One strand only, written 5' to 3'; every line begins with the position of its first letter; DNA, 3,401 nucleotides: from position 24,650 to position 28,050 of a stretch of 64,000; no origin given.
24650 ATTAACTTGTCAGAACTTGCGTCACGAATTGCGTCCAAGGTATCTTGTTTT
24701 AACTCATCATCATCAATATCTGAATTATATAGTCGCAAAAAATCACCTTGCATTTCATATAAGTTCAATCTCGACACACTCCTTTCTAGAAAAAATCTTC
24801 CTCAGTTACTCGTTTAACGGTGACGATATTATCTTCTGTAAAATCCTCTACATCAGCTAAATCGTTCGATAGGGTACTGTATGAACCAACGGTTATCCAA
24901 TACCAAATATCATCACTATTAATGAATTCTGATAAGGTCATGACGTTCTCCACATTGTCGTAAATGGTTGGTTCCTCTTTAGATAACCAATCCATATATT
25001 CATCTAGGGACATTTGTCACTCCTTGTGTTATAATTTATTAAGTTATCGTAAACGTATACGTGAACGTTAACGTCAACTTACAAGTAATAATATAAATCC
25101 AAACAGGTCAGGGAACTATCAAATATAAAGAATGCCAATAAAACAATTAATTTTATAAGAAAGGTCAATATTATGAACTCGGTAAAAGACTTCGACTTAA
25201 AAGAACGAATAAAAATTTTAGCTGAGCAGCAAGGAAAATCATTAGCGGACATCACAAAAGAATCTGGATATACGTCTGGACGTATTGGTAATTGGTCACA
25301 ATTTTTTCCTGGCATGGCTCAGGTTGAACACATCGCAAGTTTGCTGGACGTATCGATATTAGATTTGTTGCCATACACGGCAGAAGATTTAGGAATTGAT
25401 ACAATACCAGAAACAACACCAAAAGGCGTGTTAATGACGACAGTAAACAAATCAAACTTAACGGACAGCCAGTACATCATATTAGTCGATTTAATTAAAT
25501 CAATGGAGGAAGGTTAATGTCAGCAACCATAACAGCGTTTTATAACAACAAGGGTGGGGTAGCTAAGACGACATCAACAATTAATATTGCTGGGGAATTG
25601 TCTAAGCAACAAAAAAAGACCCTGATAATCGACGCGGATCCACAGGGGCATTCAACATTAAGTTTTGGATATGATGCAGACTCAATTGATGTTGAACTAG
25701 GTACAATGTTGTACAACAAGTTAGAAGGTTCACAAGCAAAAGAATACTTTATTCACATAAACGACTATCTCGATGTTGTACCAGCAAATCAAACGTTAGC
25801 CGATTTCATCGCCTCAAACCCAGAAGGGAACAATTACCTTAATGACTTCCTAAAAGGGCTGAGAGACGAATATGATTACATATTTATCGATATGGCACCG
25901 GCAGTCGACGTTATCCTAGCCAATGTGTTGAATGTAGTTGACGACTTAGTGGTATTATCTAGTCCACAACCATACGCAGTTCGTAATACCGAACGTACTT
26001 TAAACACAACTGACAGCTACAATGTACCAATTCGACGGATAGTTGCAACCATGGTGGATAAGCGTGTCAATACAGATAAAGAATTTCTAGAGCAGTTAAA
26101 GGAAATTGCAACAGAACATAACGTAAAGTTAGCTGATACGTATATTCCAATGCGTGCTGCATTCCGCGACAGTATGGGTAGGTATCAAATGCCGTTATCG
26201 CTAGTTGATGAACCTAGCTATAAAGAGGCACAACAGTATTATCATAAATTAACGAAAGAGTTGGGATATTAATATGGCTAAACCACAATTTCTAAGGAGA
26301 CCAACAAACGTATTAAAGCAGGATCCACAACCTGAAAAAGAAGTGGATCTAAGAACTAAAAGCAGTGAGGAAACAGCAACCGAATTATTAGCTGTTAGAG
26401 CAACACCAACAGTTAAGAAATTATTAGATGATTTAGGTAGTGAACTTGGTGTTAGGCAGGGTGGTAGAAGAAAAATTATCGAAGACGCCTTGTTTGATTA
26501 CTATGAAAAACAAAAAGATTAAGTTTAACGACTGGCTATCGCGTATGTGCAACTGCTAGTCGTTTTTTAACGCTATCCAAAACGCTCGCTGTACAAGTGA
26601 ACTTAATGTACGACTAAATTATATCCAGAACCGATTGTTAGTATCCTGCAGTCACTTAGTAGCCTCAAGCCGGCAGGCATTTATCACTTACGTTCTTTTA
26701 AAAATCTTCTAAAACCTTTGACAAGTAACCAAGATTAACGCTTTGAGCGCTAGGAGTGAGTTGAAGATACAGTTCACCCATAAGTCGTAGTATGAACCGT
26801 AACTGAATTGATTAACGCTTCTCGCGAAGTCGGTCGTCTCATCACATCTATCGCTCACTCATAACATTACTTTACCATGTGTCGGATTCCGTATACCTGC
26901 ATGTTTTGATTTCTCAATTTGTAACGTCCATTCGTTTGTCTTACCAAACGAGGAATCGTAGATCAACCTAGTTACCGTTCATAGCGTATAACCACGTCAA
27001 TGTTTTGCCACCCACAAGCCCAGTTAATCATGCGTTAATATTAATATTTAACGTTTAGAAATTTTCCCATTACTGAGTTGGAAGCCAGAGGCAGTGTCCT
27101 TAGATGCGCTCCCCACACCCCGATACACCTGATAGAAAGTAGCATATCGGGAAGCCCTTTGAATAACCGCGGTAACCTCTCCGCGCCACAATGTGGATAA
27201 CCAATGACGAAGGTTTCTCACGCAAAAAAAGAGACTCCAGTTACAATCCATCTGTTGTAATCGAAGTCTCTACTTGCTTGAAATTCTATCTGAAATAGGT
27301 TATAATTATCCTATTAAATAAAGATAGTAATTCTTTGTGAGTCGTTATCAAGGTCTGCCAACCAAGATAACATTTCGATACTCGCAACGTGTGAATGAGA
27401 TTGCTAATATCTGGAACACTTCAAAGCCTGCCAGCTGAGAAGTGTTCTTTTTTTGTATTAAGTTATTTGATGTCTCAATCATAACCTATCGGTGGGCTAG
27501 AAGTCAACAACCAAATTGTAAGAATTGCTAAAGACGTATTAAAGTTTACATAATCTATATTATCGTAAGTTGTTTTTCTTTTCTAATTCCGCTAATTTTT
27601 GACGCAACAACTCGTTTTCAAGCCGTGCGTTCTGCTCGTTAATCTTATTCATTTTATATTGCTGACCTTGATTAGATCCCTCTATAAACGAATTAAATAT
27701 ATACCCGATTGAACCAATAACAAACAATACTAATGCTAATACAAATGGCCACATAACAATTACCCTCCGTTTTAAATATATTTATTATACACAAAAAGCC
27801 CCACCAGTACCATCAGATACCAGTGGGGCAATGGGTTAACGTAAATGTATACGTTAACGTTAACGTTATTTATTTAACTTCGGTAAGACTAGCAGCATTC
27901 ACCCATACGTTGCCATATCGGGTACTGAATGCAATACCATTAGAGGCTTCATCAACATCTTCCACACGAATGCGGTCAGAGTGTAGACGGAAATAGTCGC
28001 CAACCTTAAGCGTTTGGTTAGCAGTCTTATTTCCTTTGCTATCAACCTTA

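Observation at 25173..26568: Partition operon (HTH-ParA-ParG-like) and no integrase in 64 kb: probable phage-plasmid lifestyle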

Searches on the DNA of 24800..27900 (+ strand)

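Call 5: search_dna_similar(query=window:24800-27900:+, collection=phages, mode=near, max_rows=20)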
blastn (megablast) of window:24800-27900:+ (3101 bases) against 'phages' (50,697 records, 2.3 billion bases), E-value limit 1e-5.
No match.

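Call 18: search_rna_families(source=window, start=26400, end=27900, threshold=evalue, max_evalue=1, show_alignments=2)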
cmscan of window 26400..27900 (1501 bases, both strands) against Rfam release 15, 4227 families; matches with E-value up to 1: 0.
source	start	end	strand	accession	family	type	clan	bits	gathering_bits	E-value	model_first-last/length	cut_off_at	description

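Call 72: search_rna_families(source=L113, start=10300, end=12350, threshold=evalue, max_evalue=5)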
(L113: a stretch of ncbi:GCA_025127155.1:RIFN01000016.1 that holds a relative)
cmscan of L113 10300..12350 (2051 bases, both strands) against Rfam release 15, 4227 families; matches with E-value up to 5: 12.
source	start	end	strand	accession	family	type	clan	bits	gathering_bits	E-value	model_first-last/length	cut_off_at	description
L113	12263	12325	+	RF04052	mir-466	Gene; miRNA;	-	24.6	85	0.079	1-80/80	no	mir-466 microRNA precursor family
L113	12202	12350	-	RF02390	sau-41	Gene; sRNA;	-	24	80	0.7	19-156/156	5'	Staphylococcus sRNA sau-41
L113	11606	11711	+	RF01065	23S-methyl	Cis-reg;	-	23.8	50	0.71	1-102/102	no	23S methyl RNA motif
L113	12154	12252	+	RF02822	Srn266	Gene; sRNA;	-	23.5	63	0.69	1-112/112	no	Streptococcus RNA 266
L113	10841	10888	-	RF02988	GEBRO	Gene; sRNA;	-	22.2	284.7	0.0012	264-311/350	no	GEBRO RNA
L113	12200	12347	-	RF00378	Qrr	Gene; sRNA;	-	21.4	50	0.64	1-108/108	no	Qrr RNA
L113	12260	12327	+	RF04217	mir-297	Gene; miRNA;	-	20.9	90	1.7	1-71/71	no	mir-297 microRNA precursor family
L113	12248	12305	-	RF04217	mir-297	Gene; miRNA;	-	20.3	90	2.4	1-71/71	no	mir-297 microRNA precursor family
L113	12255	12311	-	RF04154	mir-1277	Gene; miRNA;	-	19.1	81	3.3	1-78/78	no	mir-1277 microRNA precursor family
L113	10300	10373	+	RF00514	His_leader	Cis-reg; leader;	-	19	49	3.9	54-126/126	5'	Histidine operon leader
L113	11503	11536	+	RF03704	MIR4380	Gene; miRNA;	-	18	83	3.2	1-82/82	no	MIR4380 microRNA precursor family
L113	11926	11987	+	RF00066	U7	Gene; snRNA;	-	16.1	34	2.4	1-62/62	no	U7 small nuclear RNA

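Call 104: search_dna_similar(query=window:27536-27577:-, collection=phages, mode=distant, max_evalue=10, max_rows=25)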
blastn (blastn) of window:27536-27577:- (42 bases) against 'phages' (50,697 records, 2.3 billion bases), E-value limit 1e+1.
Records with a match: 112; places in all: 120; records where one place covers at least 80% of the query: 13.
Best place of each record, by identity: >=99% 16; 95-99% 13; 90-95% 31; 80-90% 52.
By first word of the organism name: Acinetobacter 22; Bacillus 20; Enterococcus 12; Staphylococcus 12; Streptococcus 8; Campylobacter 7; uncultured 6; Phage 6; Brevibacillus 5; Listeria 2; and 9 more.
By host as written in the record: - 10; Acinetobacter baumannii 7; Staphylococcus aureus 6; Homo sapiens 6; Brevibacillus laterosporus 5; Staphylococcus sp. 4; Bacillus subtilis BEST7003 4; Bacillus pumilus BL-8 4; and 45 more.
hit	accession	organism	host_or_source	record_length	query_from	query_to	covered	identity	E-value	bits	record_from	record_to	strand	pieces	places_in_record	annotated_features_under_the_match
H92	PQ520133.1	Enterococcus phage IME_EF3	-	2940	2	41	95%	80.0%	2e-1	37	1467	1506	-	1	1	record has no annotation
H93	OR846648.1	Enterococcus phage Efs 1-1-1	Enterococcus faecalis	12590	2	41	95%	80.0%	2e-1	37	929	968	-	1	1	record has no annotation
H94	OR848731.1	Listeria phage LM 4-14-1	Listeria monocytogenes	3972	2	41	95%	80.0%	2e-1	37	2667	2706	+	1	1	record has no annotation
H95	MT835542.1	Bacteriophage sp.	human fecal samples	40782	1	36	86%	80.6%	2e+0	35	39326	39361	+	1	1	record has no annotation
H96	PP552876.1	Bacillus phage PK-1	-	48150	1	35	83%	82.9%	2e-1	37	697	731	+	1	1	exopolyphosphatase domain protein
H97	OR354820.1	Staphylococcus phage Alsa_1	Staphylococcus sp.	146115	4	38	83%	82.9%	2e+0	35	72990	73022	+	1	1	RNA ligase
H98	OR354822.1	Staphylococcus phage Alsa_3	Staphylococcus sp.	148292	4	38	83%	82.9%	2e+0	35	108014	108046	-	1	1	RNA ligase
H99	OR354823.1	Staphylococcus phage Alsa_4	Staphylococcus sp.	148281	4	38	83%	82.9%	2e+0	35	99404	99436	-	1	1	RNA ligase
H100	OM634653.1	Bacillus phage vB_BsuS_PJN02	Bacillus subtilis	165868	1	35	83%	80.0%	8e+0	33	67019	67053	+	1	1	none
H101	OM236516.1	Bacillus phage FADO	Bacillus subtilis BEST7003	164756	1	35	83%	80.0%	8e+0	33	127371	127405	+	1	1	none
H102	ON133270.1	Bacillus phage 2S-4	Rosselomorea vietnamensis FJAT-46955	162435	1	35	83%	80.0%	8e+0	33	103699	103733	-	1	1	none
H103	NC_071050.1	Bacillus phage vB_BsuS_PJN02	Bacillus subtilis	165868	1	35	83%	80.0%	8e+0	33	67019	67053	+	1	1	none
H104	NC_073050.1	Bacillus phage FADO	Bacillus subtilis BEST7003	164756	1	35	83%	80.0%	8e+0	33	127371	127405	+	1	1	none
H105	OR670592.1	Staphylococcus phage MVC_VPHSA2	Staphylococcus aureus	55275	4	35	76%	84.4%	7e-1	37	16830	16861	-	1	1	hypothetical protein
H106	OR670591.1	Staphylococcus phage MVC_VPHSA1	Staphylococcus aureus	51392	4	35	76%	84.4%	7e-1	37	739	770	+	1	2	hypothetical protein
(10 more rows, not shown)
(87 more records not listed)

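Call 105: search_dna_similar(query=window:27536-27577:-, collection=plasmids, mode=distant, max_evalue=10, max_rows=25)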
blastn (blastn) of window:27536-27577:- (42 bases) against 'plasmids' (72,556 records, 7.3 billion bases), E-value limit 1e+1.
Records with a match: 446; places in all: 449; records where one place covers at least 80% of the query: 43.
Best place of each record, by identity: >=99% 14; 95-99% 16; 90-95% 30; 80-90% 382; 60-80% 4.
By first word of the organism name: Enterococcus 159; Staphylococcus 144; Bacillus 56; Acinetobacter 11; Escherichia 11; uncultured 11; Mycetohabitans 8; Priestia 6; Macrococcoides 5; Leptospira 4; and 25 more.
By predicted mobility (MOB-suite, as given by PLSDB): conjugative 241; mobilizable 107; non-mobilizable 98.
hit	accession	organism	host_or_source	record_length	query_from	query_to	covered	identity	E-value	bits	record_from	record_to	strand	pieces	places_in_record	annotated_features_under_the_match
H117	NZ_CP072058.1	Bacillus mycoides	cell culture,soil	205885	1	40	95%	81.0%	5e-1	38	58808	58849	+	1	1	none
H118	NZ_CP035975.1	Bacillus mycoides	cell culture,soil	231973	1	40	95%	81.0%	5e-1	38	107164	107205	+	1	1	none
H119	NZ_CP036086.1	Bacillus mycoides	cell culture,soil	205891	1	40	95%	81.0%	5e-1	38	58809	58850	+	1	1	none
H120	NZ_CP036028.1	Bacillus mycoides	cell culture,soil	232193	1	40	95%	78.6%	7e+0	34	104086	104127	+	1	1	none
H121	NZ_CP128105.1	Bacillus cereus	bacterial isolate,grassland soil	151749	1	40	95%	78.6%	7e+0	34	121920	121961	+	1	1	none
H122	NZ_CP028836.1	Enterococcus faecalis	dairy cattle,cell culture,milk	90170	5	40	86%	86.5%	4e-2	42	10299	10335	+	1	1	none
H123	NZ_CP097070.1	Enterococcus faecalis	whole organism,pet food (BARF)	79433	5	40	86%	86.5%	4e-2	42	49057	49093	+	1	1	none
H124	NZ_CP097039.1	Enterococcus faecalis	whole organism,pet food (BARF)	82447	5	40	86%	86.5%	4e-2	42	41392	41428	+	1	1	none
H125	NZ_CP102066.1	Enterococcus faecalis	Pig,single cell,Rectal swab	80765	5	40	86%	86.5%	4e-2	42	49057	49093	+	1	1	none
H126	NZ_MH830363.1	Enterococcus faecalis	pig manure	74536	5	40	86%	86.5%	4e-2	42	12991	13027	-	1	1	none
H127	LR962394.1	Enterococcus faecalis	-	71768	5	40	86%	86.5%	4e-2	42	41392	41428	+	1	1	none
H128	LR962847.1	Enterococcus faecalis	-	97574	5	40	86%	86.5%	4e-2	42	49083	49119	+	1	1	none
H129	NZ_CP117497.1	Enterococcus faecalis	-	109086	5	40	86%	86.5%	4e-2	42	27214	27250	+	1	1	none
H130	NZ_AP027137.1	Enterococcus faecalis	Homo sapiens,Pus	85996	5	40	86%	86.5%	4e-2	42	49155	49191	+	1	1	none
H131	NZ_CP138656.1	Enterococcus faecalis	animal,Pig rectum feces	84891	5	40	86%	86.5%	4e-2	42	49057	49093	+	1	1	none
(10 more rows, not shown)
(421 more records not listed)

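Call 106: get_annotated_region(hit=H122, flank=3500)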
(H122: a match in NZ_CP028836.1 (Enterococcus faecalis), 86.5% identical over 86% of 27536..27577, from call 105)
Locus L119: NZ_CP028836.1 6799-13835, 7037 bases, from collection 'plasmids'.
description: Enterococcus faecalis strain FC plasmid unnamed1, complete sequence
organism: Enterococcus faecalis (NCBI taxid 1351)
taxonomy: Bacteria; Bacillota; Bacilli; Lactobacillales; Enterococcaceae; Enterococcus; Enterococcus faecalis
host: -; source: dairy cattle,cell culture,milk; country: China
typing (MOB-suite, as given by PLSDB): mobilizable; replicon rep_cluster_1118,rep_cluster_992; relaxase MOBP,MOBT,MOBV
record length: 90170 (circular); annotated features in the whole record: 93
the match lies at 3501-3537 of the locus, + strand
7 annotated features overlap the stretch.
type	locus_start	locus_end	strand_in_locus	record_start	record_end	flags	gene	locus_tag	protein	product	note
predicted_resistance_gene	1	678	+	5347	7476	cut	tcrB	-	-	copper-translocating P-type ATPase TcrB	predicted by amrfinderplus; class COPPER; identity 99.86%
CDS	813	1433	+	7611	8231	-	-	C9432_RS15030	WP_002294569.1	adenylate kinase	GO:0006139 - nucleobase-containing compound metabolic process [Evidence IEA]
CDS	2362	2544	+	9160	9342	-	-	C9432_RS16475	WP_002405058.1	hypothetical protein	-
CDS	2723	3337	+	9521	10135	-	-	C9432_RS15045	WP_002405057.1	recombinase family protein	GO:0006310 - DNA recombination [Evidence IEA]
CDS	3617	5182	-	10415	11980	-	-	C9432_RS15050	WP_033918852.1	ATP-dependent helicase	-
CDS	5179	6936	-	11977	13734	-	-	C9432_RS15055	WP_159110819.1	AAA family ATPase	-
CDS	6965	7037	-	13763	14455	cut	-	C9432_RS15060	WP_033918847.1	Fic family protein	-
